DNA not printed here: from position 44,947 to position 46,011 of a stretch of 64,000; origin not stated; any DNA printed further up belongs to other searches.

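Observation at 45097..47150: Translationally coupled di-iron oxygenase-like protein and divergent HMG-CoA-reductase-fold enzyme without any mevalonate-pathway context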

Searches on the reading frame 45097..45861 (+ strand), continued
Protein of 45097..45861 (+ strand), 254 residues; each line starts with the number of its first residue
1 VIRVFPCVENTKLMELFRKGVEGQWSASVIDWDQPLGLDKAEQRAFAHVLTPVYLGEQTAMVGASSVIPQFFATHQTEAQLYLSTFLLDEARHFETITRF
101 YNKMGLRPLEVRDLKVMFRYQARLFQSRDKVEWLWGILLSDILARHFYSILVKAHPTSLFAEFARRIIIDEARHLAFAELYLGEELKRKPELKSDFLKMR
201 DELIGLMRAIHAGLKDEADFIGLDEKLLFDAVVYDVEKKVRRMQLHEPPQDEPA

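Call 37: predict_structure(alignment_id=A2)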
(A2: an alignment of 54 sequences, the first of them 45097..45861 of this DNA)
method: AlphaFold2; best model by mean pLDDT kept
length: 254 residues; sequences in the alignment: 54
mean_pLDDT: 90.7   pTM: 0.87
mean pLDDT of the five models: 90.7, 90.5, 90.5, 89.6, 87.7
residues with pLDDT >= 90: 201; 70-90: 40; 50-70: 5; < 50: 8
segments of 3 or more residues with pLDDT < 50: 249-254
pLDDT, mean of each block of 10 residues (from residue 1): 68 95 91 92 96 94 93 92 96 97 95 86 87 94 96 94 96 95 92 91 93 94 94 94 71 44
secondary structure, 60 per line:
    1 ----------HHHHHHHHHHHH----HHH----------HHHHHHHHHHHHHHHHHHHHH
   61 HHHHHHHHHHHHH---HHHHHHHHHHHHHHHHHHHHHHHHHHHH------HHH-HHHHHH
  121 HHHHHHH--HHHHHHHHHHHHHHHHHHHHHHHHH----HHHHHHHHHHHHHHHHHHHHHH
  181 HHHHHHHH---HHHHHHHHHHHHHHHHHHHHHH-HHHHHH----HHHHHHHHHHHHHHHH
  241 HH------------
elements in order: H11-22 H40-73 H77-104 H115-127 H130-154 H159-188 H192-213 H215-220 H225-242

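Call 43: fold_search(model_id=the predicted structure, library=pdb)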
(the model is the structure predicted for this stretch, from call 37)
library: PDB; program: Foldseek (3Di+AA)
matches with E <= 10: 376; with E <= 0.001: 60
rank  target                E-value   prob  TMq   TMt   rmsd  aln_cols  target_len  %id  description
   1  6f6f                  4.1e-06  1.00  0.77  0.70   4.5       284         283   17  R2-like ligand-binding oxidase V72I mutant with aerobically reconstituted Mn/Fe cofactor (released 2018-07-04)
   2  4xb9                  4.6e-06  1.00  0.77  0.69   4.6       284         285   17  R2-like ligand-binding oxidase with aerobically reconstituted diiron cofactor (released 2015-09-09)
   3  6qjv                  5.1e-06  1.00  0.73  0.66   5.1       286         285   16  R2-like ligand-binding oxidase E69D mutant with aerobically reconstituted Mn/Fe cofactor (released 2020-02-12)
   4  6i93                  5.6e-06  1.00  0.77  0.69   3.7       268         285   16  R2-like ligand-binding oxidase G68L mutant with aerobically reconstituted Fe/Fe cofactor (released 2019-10-16)
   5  6f6c_A                5.6e-06  1.00  0.73  0.66   4.4       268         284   18  R2-like ligand-binding oxidase V72A mutant with aerobically reconstituted Mn/Fe cofactor (released 2018-07-04)
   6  6qk1                  6.4e-06  1.00  0.76  0.69   3.9       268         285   18  R2-like ligand-binding oxidase Y175F mutant with aerobically reconstituted Mn/Fe cofactor (released 2020-02-19)
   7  4hr0                  6.7e-06  1.00  0.73  0.66   5.2       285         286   17  R2-like ligand-binding oxidase with aerobically reconstituted metal cofactor (released 2013-10-16)
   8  5dcs                  7.3e-06  1.00  0.76  0.68   3.8       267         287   18  R2-like ligand-binding oxidase with aerobically reconstituted Mn/Fe cofactor (long soak) (released 2015-09-09)
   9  6f6h_A                8.4e-06  1.00  0.73  0.66   4.5       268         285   18  R2-like ligand-binding oxidase V72L mutant with aerobically reconstituted Mn/Fe cofactor (released 2018-07-04)
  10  6f65                  9.6e-06  1.00  0.75  0.68   4.1       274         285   18  R2-like ligand-binding oxidase A171F mutant with aerobically reconstituted Mn/Fe cofactor (released 2018-12-19)
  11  6i90                  1.0e-05  1.00  0.77  0.72   3.8       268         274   17  R2-like ligand-binding oxidase G68F mutant with aerobically reconstituted Mn/Fe cofactor (released 2019-10-16)
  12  6qk0_A                1.0e-05  1.00  0.79  0.72   4.1       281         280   16  R2-like ligand-binding oxidase E69D mutant with anaerobically reconstituted Mn/Fe cofactor (released 2020-02-19)
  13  6f6l_A                1.1e-05  1.00  0.76  0.69   3.9       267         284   18  R2-like ligand-binding oxidase Y162F mutant with aerobically reconstituted Mn/Fe cofactor (released 2018-12-19)
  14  6f6c_B                1.4e-05  1.00  0.77  0.73   4.3       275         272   17  R2-like ligand-binding oxidase V72A mutant with aerobically reconstituted Mn/Fe cofactor (released 2018-07-04)
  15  4hr5                  1.4e-05  1.00  0.77  0.73   3.5       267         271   18  R2-like ligand-binding oxidase without metal cofactor (released 2013-10-16)
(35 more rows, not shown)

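Call 46: search_protein_families(library=pfam, proteins=[L051:4195-4908:+, L051:1314-2852:-, L051:248-652:-, L051:703-1404:-, L052:2495-3241:-, L052:1400-2278:-, L051:15614-17164:+, L051:2702-4165:-, L048:3068-4540:+, L063:375-2360:-], max_evalue=0.0001)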
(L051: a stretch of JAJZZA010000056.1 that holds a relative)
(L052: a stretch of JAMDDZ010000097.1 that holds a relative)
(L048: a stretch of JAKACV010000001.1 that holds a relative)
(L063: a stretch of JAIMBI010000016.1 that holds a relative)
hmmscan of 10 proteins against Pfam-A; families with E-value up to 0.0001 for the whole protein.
L051:4195-4908:+ (237 aa): 1 family
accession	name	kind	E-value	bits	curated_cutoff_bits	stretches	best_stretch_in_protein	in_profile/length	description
PF18914.6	DUF5666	-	6.9e-05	23.5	27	0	75-152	1-59/60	Domain of unknown function (DUF5666)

L051:1314-2852:- (512 aa): 2 families
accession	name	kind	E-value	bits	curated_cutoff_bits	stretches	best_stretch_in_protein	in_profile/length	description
PF01276.26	OKR_DC_1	-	9e-36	124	27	1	56-332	2-304/417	Orn/Lys/Arg decarboxylase, major domain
PF03711.20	OKR_DC_1_C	-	2e-08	35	24.2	1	439-480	58-99/132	Orn/Lys/Arg decarboxylase, C-terminal domain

L051:248-652:- (134 aa): 1 family
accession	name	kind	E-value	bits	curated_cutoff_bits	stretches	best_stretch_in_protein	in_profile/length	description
PF06153.16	CdAMP_rec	-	4.1e-38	130.4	27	1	27-133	1-108/109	Cyclic-di-AMP receptor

L051:703-1404:- (233 aa): 1 family
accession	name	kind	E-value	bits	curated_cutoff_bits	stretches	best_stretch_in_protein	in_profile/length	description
PF02223.23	Thymidylate_kin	-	4.1e-38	131.4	27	1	41-220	1-183/185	Thymidylate kinase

L052:2495-3241:- (248 aa): 1 family
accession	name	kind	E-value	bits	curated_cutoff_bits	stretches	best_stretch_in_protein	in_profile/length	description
PF13177.12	DNA_pol3_delta2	-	2.7e-29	102.7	27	1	52-171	38-159/161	DNA polymerase III, delta subunit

L052:1400-2278:- (292 aa): 1 family
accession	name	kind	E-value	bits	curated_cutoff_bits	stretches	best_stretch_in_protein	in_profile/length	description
PF00590.25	TP_methylase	-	1.1e-31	110.9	27.8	1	22-221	2-212/212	Tetrapyrrole (Corrin/Porphyrin) Methylases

L051:15614-17164:+ (516 aa): 2 families
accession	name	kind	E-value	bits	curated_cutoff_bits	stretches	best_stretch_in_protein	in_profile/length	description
PF00501.34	AMP-binding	-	9e-79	265.4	29.9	1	8-373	2-384/384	AMP-binding enzyme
PF13193.12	AMP-binding_C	-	1.6e-22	80.7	24.5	1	424-497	1-74/76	AMP-binding enzyme C-terminal domain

L051:2702-4165:- (487 aa): 0 families

L048:3068-4540:+ (490 aa): 1 family
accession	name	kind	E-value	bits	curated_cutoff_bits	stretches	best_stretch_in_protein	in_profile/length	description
PF02133.21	Transp_cyt_pur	-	1.1e-43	150.1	23.5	1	45-463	1-440/440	Permease for cytosine/purines, uracil, thiamine, allantoin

L063:375-2360:- (661 aa): 5 families
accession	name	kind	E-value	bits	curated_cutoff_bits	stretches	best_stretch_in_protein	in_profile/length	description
PF09334.17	tRNA-synt_1g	-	1.9e-112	376.3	20.1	2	182-386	178-390/391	tRNA synthetases class I (M)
PF01588.26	tRNA_bind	-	1.9e-27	95.6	27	1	567-658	1-95/96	Putative tRNA binding domain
PF00133.28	tRNA-synt_1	-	6.5e-25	88.2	22.7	2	35-243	27-244/414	tRNA synthetases class I (I, L, M and V)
PF01406.26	tRNA-synt_1e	-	3.1e-13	50.2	27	1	30-149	9-125/301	tRNA synthetases class I (C) catalytic domain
PF19303.5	Anticodon_3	-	7.9e-07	29.5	23.5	1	408-510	12-110/152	Anticodon binding domain of methionyl tRNA ligase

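Call 50: search_protein_families(library=ncbifam, proteins=[L057:8058-9752:+, L051:15614-17164:+], max_evalue=1e-20)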
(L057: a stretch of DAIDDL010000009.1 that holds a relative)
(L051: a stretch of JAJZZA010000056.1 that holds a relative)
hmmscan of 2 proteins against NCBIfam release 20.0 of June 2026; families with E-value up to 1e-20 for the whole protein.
L057:8058-9752:+ (564 aa): 74 families (the best 25 are shown)
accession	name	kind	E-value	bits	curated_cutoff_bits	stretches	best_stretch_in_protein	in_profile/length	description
NF047394.1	AcylCoAsynMbcS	equivalog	1.6e-148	495.6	850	1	56-563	18-524/525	acyl-CoA synthetase MbcS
NF003313.0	PRK04319.1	equivalog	5.8e-116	388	729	1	43-560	37-562/574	acetate--CoA ligase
NF004837.0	PRK06187.1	subfamily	2.2e-80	270.4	476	1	56-562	14-525/531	long-chain-fatty-acid--CoA ligase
TIGR02262.1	benz_CoA_lig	subfamily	9e-77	258.9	375.25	1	76-557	27-507/508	benzoate-CoA ligase family protein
TIGR02188.1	Ac_CoA_lig_AcsA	equivalog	2e-71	241.1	724.95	1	206-556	239-602/629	acetate--CoA ligase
NF001208.0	PRK00174.1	subfamily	1.8e-70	238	657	1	206-557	257-618/649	acetate--CoA ligase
NF005702.0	PRK07514.1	subfamily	5.5e-66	222.9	558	1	58-559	8-500/506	malonyl-CoA synthase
NF006181.0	PRK08314.1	subfamily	1.5e-63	214.9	705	1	206-562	204-557/563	long-chain-fatty-acid--CoA ligase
NF006182.0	PRK08316.1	subfamily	8.4e-63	212.6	663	1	54-558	15-516/523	fatty acyl-CoA synthetase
NF004808.0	PRK06155.1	equivalog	9.3e-60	202.4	722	1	71-558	39-521/542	ATP-dependent acyl-CoA ligase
NF004114.0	PRK05605.1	equivalog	5.1e-56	190.2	766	1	204-558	219-568/575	long-chain-fatty-acid--CoA ligase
NF053567.1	HBDA_AROS1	equivalog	6.3e-55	186.5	1000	1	76-557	36-517/523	3-hydroxybenzoate--CoA ligase HbdA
NF005714.0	PRK07529.1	subfamily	1.4e-54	185.6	632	1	200-560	212-577/640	acyl-CoA synthetase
NF005307.0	PRK06839.1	equivalog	1.2e-53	182.5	748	1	93-558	42-492/496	o-succinylbenzoate--CoA ligase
NF004511.1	PRK05852.1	equivalog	2.5e-53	181.4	650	1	54-557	3-502/505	FadD7 family fatty acid--CoA ligase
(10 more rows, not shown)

L051:15614-17164:+ (516 aa): 86 families (the best 25 are shown)
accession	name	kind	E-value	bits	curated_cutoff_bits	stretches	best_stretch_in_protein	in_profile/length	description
NF004837.0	PRK06187.1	subfamily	2.1e-135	452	476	1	2-513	9-526/531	long-chain-fatty-acid--CoA ligase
NF006182.0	PRK08316.1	subfamily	1.7e-123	412.9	663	1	3-509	13-517/523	fatty acyl-CoA synthetase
NF005676.0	PRK07470.1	equivalog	1.1e-105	354.3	774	1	3-507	22-527/544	acyl-CoA synthetase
NF005702.0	PRK07514.1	subfamily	1.4e-96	323.9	558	1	8-509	10-500/506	malonyl-CoA synthase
NF052269.1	Staph_lig_FadD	equivalog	1.1e-93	314.3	650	1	6-504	5-488/499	long-chain-fatty-acid--CoA ligase FadD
NF006181.0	PRK08314.1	subfamily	1.6e-90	303.9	705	1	150-507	196-552/563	long-chain-fatty-acid--CoA ligase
NF005801.1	PRK07656.1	equivalog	8.8e-89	298.4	657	1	2-506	2-500/500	FadD3 family acyl-CoA ligase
NF004797.0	PRK06145.1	equivalog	3.1e-88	296.3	850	1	11-509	12-495/499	acyl-CoA synthetase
NF009233.0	PRK12583.1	subfamily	1e-87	294.9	832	1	3-507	20-548/558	fatty acid CoA ligase family protein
NF002966.0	PRK03640.1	equivalog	4e-87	292.8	556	1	7-506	8-477/483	o-succinylbenzoate--CoA ligase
NF005307.0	PRK06839.1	equivalog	1.2e-85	288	748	1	7-505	8-489/496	o-succinylbenzoate--CoA ligase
NF009071.0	PRK12406.1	subfamily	7.8e-85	285.2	701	1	20-515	6-508/510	acyl-CoA synthetase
NF004838.1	PRK06188.1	equivalog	1.8e-83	280.6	875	1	5-510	13-524/524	fatty-acid--CoA ligase FadD8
NF005463.0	PRK07059.1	subfamily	6.6e-81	272.4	869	1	154-507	200-554/557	long-chain-fatty-acid--CoA ligase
NF006572.0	PRK09088.1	equivalog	1.3e-80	271.5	696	1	22-507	24-485/491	acyl-CoA synthetase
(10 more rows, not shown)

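Call 51: search_protein_families(library=pfam, proteins=[L018:1555-3957:-, L018:4020-5225:-, L018:6053-7063:-, L018:7025-8509:+, L018:8741-9259:-, L018:9309-9824:-, L083:13362-14672:+, L083:12402-13280:+], max_evalue=0.0001)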
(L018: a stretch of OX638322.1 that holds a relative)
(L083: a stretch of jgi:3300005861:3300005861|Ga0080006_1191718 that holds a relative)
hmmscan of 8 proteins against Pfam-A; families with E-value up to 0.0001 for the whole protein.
L018:1555-3957:- (800 aa): 2 families
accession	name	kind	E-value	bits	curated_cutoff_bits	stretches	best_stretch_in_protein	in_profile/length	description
PF00521.26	DNA_topoisoIV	-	1.2e-143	479.6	31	1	40-486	1-431/432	DNA gyrase/topoisomerase IV, subunit A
PF03989.18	DNA_gyraseA_C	-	3.6e-18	65.2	27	1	695-736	4-45/48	DNA gyrase C-terminal domain, beta-propeller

L018:4020-5225:- (401 aa): 3 families
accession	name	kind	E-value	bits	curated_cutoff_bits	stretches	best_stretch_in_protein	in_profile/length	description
PF00561.26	Abhydrolase_1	-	2.4e-26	93.3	25.8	1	140-321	1-179/245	alpha/beta hydrolase fold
PF12697.13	Abhydrolase_6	-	1.2e-17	65.8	26.3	1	142-390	1-216/217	Alpha/beta hydrolase family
PF06441.18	EHN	-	8e-05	23.3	22.8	0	119-155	67-107/107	Epoxide hydrolase N terminus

L018:6053-7063:- (336 aa): 0 families

L018:7025-8509:+ (494 aa): 4 families
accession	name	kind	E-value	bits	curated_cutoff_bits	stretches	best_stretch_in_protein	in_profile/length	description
PF01593.30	Amino_oxidase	-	1e-64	219.9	19.8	1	21-480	1-442/443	Flavin containing amine oxidoreductase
PF13450.12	NAD_binding_8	-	9e-14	52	21.9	1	16-87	1-68/68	NAD(P)-binding Rossmann-like domain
PF01266.30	DAO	-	2.2e-13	50.9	27.9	2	97-467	37-341/353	FAD dependent oxidoreductase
PF13454.12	NAD_binding_9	-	6.3e-06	26.7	21.8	0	15-67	1-52/155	FAD-NAD(P)-binding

L018:8741-9259:- (172 aa): 5 families
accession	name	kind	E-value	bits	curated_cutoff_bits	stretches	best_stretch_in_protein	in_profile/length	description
PF00583.31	Acetyltransf_1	-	1.5e-20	74.1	20.7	1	44-146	15-116/116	Acetyltransferase (GNAT) family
PF13508.13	Acetyltransf_7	-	1.6e-13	51.3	27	1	62-147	2-83/84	Acetyltransferase (GNAT) domain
PF13673.13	Acetyltransf_10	-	2.5e-11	44.1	23.6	1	52-151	20-112/128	Acetyltransferase (GNAT) domain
PF13302.13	Acetyltransf_3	-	1.5e-06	29.4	25.4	1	8-147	2-138/138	Acetyltransferase (GNAT) domain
PF08445.16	FR47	-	3.7e-06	27.3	22.1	1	86-146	18-77/86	FR47-like protein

L018:9309-9824:- (171 aa): 0 families

L083:13362-14672:+ (436 aa): 0 families

L083:12402-13280:+ (292 aa): 1 family
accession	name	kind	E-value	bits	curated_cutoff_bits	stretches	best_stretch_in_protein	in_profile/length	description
PF01063.24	Aminotran_4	-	4.7e-47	161.1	28.5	1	35-255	1-221/223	Amino-transferase class IV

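Call 62: search_protein_families(library=pfam, proteins=[L079:6752-9664:+, L079:10843-12615:+, L079:12635-13540:+, L079:13537-16179:-, L079:5880-6980:+, L072:8859-9773:+, L072:7992-8810:+, L072:6481-7995:+, L072:11693-12424:+, L072:12276-13733:+], max_evalue=0.0001)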
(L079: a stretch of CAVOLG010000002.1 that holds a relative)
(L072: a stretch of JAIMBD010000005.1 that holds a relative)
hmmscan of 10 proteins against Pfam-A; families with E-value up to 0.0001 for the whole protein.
L079:6752-9664:+ (970 aa): 2 families
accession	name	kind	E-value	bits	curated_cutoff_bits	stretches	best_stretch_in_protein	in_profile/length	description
PF00459.30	Inositol_P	-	3.1e-54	184.7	27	1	718-940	6-238/271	Inositol monophosphatase family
PF03176.21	MMPL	-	2.7e-18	66.5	20.5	1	81-255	48-236/333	MMPL family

L079:10843-12615:+ (590 aa): 2 families
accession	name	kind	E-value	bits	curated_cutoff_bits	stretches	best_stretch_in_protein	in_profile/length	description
PF03061.28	4HBT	-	3.8e-12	46.8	20.6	1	483-555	2-77/79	Thioesterase superfamily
PF22636.2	FlK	-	3.2e-05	24.4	27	1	508-559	43-94/103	Fluoroacetyl-CoA-specific thioesterase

L079:12635-13540:+ (301 aa): 1 family
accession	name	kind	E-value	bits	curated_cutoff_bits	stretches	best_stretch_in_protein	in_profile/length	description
PF00491.26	Arginase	-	1.1e-71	242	22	1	8-296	2-279/280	Arginase family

L079:13537-16179:- (880 aa): 0 families

L079:5880-6980:+ (366 aa): 2 families
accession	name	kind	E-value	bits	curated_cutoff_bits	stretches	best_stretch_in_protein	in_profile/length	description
PF01887.21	SAM_HAT_N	-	1.7e-41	141.8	26.3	1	2-132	17-145/145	SAM hydroxide adenosyltransferase N-terminal domain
PF20257.3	SAM_HAT_C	-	1.6e-14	54.5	25.5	1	158-245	2-83/84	SAM hydroxide adenosyltransferase C-terminal domain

L072:8859-9773:+ (304 aa): 2 families
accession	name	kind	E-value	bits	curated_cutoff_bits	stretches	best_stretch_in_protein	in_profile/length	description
PF00535.33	Glycos_transf_2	-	5.2e-17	62.7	23.3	1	17-128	2-114/168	Glycosyl transferase family 2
PF13641.12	Glyco_tranf_2_3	-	2.3e-11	44.6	27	1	15-211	3-209/230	Glycosyltransferase like family 2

L072:7992-8810:+ (272 aa): 1 family
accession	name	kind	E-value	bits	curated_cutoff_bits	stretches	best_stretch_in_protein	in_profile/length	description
PF02358.22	Trehalose_PPase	-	2.1e-22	79.9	27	1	25-228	1-205/235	Trehalose-phosphatase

L072:6481-7995:+ (504 aa): 1 family
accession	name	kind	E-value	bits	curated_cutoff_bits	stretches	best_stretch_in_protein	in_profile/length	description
PF00982.27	Glyco_transf_20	-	1.5e-108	364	32.5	1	30-491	5-472/473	Glycosyltransferase family 20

L072:11693-12424:+ (243 aa): 0 families

L072:12276-13733:+ (485 aa): 0 families

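Call 68: find_encoding_contigs(protein=P0206, flank=8000, max_places=1)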
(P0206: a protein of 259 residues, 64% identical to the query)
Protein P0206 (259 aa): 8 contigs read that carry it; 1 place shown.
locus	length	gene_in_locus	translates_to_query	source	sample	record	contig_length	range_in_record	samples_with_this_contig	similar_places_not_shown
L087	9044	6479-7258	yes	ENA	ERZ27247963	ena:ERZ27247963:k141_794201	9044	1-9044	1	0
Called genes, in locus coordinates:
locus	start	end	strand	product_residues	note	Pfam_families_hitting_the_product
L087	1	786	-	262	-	?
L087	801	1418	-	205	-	-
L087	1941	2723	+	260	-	PF00561:Abhydrolase_1, PF00975:Thioesterase, PF12146:Hydrolase_4 (weak), PF12697:Abhydrolase_6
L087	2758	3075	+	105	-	PF13267:DUF4058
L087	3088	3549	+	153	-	PF13267:DUF4058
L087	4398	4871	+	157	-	-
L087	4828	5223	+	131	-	-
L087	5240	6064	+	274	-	-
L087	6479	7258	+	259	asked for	PF11583:AurF (faint)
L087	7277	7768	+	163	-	PF04945:YHS (weak)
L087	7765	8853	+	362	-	PF00195:Chal_sti_synt_N (weak), PF08545:ACP_syn_III, PF08541:ACP_syn_III_C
